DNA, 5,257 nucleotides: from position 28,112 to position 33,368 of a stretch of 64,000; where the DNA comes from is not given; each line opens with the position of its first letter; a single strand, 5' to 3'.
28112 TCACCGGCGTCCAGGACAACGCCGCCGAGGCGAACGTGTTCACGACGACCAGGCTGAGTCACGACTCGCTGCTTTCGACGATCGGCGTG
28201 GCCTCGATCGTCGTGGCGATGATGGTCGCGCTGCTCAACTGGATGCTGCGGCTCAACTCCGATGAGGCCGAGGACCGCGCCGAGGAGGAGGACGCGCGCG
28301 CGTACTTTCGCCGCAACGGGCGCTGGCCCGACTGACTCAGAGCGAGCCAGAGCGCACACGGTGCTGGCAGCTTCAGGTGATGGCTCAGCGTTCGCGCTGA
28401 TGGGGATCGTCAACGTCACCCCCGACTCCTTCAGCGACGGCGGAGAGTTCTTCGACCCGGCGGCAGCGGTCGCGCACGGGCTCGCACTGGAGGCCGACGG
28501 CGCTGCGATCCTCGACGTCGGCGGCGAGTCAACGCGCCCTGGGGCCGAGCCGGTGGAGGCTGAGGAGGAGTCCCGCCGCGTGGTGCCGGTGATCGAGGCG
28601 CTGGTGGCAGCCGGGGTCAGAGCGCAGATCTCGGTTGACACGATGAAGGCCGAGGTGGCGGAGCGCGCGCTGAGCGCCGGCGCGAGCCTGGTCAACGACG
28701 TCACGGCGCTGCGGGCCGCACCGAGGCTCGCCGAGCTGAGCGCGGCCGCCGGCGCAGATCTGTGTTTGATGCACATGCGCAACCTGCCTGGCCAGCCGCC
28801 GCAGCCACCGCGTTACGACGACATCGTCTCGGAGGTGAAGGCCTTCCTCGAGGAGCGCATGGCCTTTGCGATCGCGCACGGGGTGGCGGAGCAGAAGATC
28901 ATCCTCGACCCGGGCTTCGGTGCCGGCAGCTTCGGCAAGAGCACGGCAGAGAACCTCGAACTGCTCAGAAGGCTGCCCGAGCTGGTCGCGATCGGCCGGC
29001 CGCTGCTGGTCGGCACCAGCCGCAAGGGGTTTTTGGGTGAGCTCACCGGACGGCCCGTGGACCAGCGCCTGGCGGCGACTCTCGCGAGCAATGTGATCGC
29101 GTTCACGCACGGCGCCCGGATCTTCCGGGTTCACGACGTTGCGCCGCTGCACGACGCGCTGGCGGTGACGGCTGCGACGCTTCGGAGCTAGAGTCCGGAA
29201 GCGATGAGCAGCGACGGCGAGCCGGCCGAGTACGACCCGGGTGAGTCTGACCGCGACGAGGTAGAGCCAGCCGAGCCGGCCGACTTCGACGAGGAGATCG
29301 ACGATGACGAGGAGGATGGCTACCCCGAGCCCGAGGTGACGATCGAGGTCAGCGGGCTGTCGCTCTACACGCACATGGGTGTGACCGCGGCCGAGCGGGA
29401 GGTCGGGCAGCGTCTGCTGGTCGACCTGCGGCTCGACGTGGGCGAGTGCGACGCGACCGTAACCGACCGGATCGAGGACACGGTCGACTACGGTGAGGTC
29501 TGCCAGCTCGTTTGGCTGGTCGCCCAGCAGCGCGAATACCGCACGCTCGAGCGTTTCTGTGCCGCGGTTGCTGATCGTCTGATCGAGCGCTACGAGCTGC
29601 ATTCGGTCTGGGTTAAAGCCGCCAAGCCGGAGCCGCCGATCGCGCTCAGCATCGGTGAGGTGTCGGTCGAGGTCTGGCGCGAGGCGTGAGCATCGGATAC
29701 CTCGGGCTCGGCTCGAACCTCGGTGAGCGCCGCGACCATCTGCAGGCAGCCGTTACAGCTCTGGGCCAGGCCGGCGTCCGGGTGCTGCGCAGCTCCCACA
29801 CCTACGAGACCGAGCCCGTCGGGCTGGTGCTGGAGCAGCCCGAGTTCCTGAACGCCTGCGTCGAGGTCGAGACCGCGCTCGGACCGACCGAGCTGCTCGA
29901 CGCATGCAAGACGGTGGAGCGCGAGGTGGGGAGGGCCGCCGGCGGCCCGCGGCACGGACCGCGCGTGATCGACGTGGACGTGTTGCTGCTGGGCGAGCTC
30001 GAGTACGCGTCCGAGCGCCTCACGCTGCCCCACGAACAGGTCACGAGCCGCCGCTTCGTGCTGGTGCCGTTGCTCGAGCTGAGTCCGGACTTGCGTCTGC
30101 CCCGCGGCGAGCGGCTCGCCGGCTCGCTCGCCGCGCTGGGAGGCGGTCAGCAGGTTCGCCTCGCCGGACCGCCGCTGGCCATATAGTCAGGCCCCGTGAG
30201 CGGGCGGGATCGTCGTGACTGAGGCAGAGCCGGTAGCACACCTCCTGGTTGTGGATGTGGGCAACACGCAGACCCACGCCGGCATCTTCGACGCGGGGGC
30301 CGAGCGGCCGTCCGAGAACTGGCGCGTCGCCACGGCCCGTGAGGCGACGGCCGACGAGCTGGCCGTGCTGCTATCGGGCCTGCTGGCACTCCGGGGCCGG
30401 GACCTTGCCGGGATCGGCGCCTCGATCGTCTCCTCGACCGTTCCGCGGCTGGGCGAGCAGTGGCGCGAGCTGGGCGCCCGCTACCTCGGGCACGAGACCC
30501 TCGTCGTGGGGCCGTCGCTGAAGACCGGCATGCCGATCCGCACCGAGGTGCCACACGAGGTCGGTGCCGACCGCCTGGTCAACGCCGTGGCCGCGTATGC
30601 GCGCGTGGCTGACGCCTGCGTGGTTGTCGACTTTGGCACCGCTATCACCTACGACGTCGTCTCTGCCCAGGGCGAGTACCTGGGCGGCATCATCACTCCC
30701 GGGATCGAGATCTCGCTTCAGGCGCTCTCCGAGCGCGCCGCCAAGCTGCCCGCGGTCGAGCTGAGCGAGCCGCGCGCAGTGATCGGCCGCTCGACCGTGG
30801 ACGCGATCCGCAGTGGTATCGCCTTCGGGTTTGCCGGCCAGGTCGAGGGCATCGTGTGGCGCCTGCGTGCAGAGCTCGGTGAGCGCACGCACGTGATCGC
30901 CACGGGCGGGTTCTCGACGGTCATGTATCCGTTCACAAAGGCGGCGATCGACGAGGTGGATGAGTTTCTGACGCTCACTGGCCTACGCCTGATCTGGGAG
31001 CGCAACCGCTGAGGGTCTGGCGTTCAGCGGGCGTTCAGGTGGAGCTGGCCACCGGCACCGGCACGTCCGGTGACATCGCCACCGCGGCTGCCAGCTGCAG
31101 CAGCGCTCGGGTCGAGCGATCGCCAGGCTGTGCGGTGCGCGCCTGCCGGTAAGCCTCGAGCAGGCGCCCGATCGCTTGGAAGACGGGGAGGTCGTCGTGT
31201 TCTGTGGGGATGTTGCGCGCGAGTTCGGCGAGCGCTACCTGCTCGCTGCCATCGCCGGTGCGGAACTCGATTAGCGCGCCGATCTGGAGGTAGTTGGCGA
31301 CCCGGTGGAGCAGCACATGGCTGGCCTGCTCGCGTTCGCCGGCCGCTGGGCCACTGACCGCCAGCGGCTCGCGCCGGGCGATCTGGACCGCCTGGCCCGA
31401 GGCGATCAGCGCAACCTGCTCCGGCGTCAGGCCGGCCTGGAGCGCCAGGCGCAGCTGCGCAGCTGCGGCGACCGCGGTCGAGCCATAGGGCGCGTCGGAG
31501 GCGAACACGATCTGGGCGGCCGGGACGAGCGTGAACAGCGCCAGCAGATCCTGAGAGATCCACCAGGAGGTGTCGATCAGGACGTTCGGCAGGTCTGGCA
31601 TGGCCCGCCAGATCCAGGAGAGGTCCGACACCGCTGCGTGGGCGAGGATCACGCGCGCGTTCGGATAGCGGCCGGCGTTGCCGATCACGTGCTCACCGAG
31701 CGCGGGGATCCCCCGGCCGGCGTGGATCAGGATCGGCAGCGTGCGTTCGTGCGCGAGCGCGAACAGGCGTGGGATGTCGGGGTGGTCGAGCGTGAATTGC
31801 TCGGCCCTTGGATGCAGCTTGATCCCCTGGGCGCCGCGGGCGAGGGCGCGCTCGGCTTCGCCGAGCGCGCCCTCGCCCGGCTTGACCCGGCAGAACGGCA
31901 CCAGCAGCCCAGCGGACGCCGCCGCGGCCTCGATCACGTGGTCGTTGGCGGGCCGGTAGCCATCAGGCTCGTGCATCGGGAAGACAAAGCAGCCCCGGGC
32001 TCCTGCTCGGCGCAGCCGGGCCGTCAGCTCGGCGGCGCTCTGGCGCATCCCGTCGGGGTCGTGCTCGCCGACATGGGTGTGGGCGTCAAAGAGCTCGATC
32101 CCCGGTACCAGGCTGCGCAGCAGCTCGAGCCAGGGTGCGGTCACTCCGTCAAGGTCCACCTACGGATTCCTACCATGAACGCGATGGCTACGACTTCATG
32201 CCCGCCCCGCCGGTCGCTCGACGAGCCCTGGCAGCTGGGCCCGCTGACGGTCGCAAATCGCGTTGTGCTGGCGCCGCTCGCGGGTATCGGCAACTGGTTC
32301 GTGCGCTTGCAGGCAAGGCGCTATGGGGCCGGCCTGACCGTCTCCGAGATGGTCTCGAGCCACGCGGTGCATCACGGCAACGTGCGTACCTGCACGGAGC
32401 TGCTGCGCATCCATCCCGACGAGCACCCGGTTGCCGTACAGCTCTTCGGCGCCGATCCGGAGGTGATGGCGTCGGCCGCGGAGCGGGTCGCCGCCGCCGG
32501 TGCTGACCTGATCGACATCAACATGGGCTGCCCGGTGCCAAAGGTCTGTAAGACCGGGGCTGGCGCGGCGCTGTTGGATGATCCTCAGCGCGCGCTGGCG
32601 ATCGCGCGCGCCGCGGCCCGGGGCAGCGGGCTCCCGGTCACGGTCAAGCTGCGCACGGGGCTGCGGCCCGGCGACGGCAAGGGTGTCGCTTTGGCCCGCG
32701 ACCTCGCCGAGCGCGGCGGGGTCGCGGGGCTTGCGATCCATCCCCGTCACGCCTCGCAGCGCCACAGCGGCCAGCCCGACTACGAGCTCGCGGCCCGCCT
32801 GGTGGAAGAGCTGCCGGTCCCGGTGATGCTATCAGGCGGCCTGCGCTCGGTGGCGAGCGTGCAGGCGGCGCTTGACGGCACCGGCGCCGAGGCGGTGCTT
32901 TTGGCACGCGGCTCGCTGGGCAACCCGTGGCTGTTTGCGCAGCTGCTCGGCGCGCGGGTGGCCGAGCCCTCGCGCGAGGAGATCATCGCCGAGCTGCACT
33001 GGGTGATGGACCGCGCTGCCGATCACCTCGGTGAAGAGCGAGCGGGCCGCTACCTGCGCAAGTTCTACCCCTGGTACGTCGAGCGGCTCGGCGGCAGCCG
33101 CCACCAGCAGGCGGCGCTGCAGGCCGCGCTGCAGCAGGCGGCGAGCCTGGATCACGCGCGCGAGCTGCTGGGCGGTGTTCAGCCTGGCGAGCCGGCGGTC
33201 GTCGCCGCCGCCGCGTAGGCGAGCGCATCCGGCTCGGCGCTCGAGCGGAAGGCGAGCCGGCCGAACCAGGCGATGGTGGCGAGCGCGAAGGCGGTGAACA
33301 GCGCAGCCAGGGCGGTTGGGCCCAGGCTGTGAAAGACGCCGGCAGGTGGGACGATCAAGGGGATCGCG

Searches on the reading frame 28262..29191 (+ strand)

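Call 69: search_protein_families(library=pfam, proteins=[window:28262-29191:+], max_evalue=0.00001)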
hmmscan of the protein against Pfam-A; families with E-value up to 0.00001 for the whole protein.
window:28262-29191:+ (309 aa): 1 family
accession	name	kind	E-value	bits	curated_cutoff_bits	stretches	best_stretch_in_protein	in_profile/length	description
PF00809.28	Pterin_bind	-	6.9e-78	262.1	25.5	1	47-291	1-244/244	Pterin binding enzyme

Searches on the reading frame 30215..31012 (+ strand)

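Call 69: search_protein_families(library=pfam, proteins=[window:30215-31012:+], max_evalue=0.00001)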
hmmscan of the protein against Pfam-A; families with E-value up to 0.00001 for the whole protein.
window:30215-31012:+ (265 aa): 1 family
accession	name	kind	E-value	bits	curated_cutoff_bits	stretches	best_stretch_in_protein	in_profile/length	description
PF03309.20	Pan_kinase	-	5.6e-67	226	24.7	1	10-214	1-203/205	Type III pantothenate kinase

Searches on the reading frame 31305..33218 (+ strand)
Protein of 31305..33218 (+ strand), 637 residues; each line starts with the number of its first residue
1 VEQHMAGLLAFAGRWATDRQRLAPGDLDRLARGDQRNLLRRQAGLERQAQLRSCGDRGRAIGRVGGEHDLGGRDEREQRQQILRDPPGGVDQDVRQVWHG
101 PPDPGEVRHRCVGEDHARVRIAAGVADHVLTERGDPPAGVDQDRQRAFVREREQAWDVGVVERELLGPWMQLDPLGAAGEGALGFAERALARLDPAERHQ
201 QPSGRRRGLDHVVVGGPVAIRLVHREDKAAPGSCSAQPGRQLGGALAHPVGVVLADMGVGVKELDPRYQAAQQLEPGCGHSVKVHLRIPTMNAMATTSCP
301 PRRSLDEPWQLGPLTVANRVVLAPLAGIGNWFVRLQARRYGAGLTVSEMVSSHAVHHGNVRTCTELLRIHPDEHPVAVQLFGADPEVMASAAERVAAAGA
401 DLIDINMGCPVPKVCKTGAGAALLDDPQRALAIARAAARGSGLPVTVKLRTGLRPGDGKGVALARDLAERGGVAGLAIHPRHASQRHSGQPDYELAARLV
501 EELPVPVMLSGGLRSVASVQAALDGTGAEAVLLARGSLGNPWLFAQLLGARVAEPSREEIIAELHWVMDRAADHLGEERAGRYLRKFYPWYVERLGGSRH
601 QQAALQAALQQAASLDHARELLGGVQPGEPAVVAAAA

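Call 56: search_protein_families(library=pfam, proteins=[window:31305-33218:+], max_evalue=0.01)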
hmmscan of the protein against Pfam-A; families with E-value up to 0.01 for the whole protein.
window:31305-33218:+ (637 aa): 2 families
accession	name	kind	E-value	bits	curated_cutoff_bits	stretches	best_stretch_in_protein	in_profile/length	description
PF01207.24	Dus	-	5.4e-58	197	20.4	1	322-611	2-295/311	Dihydrouridine synthase (Dus)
PF00977.27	His_biosynth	-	0.0073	16.2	23.6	0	491-535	177-220/228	Histidine biosynthesis protein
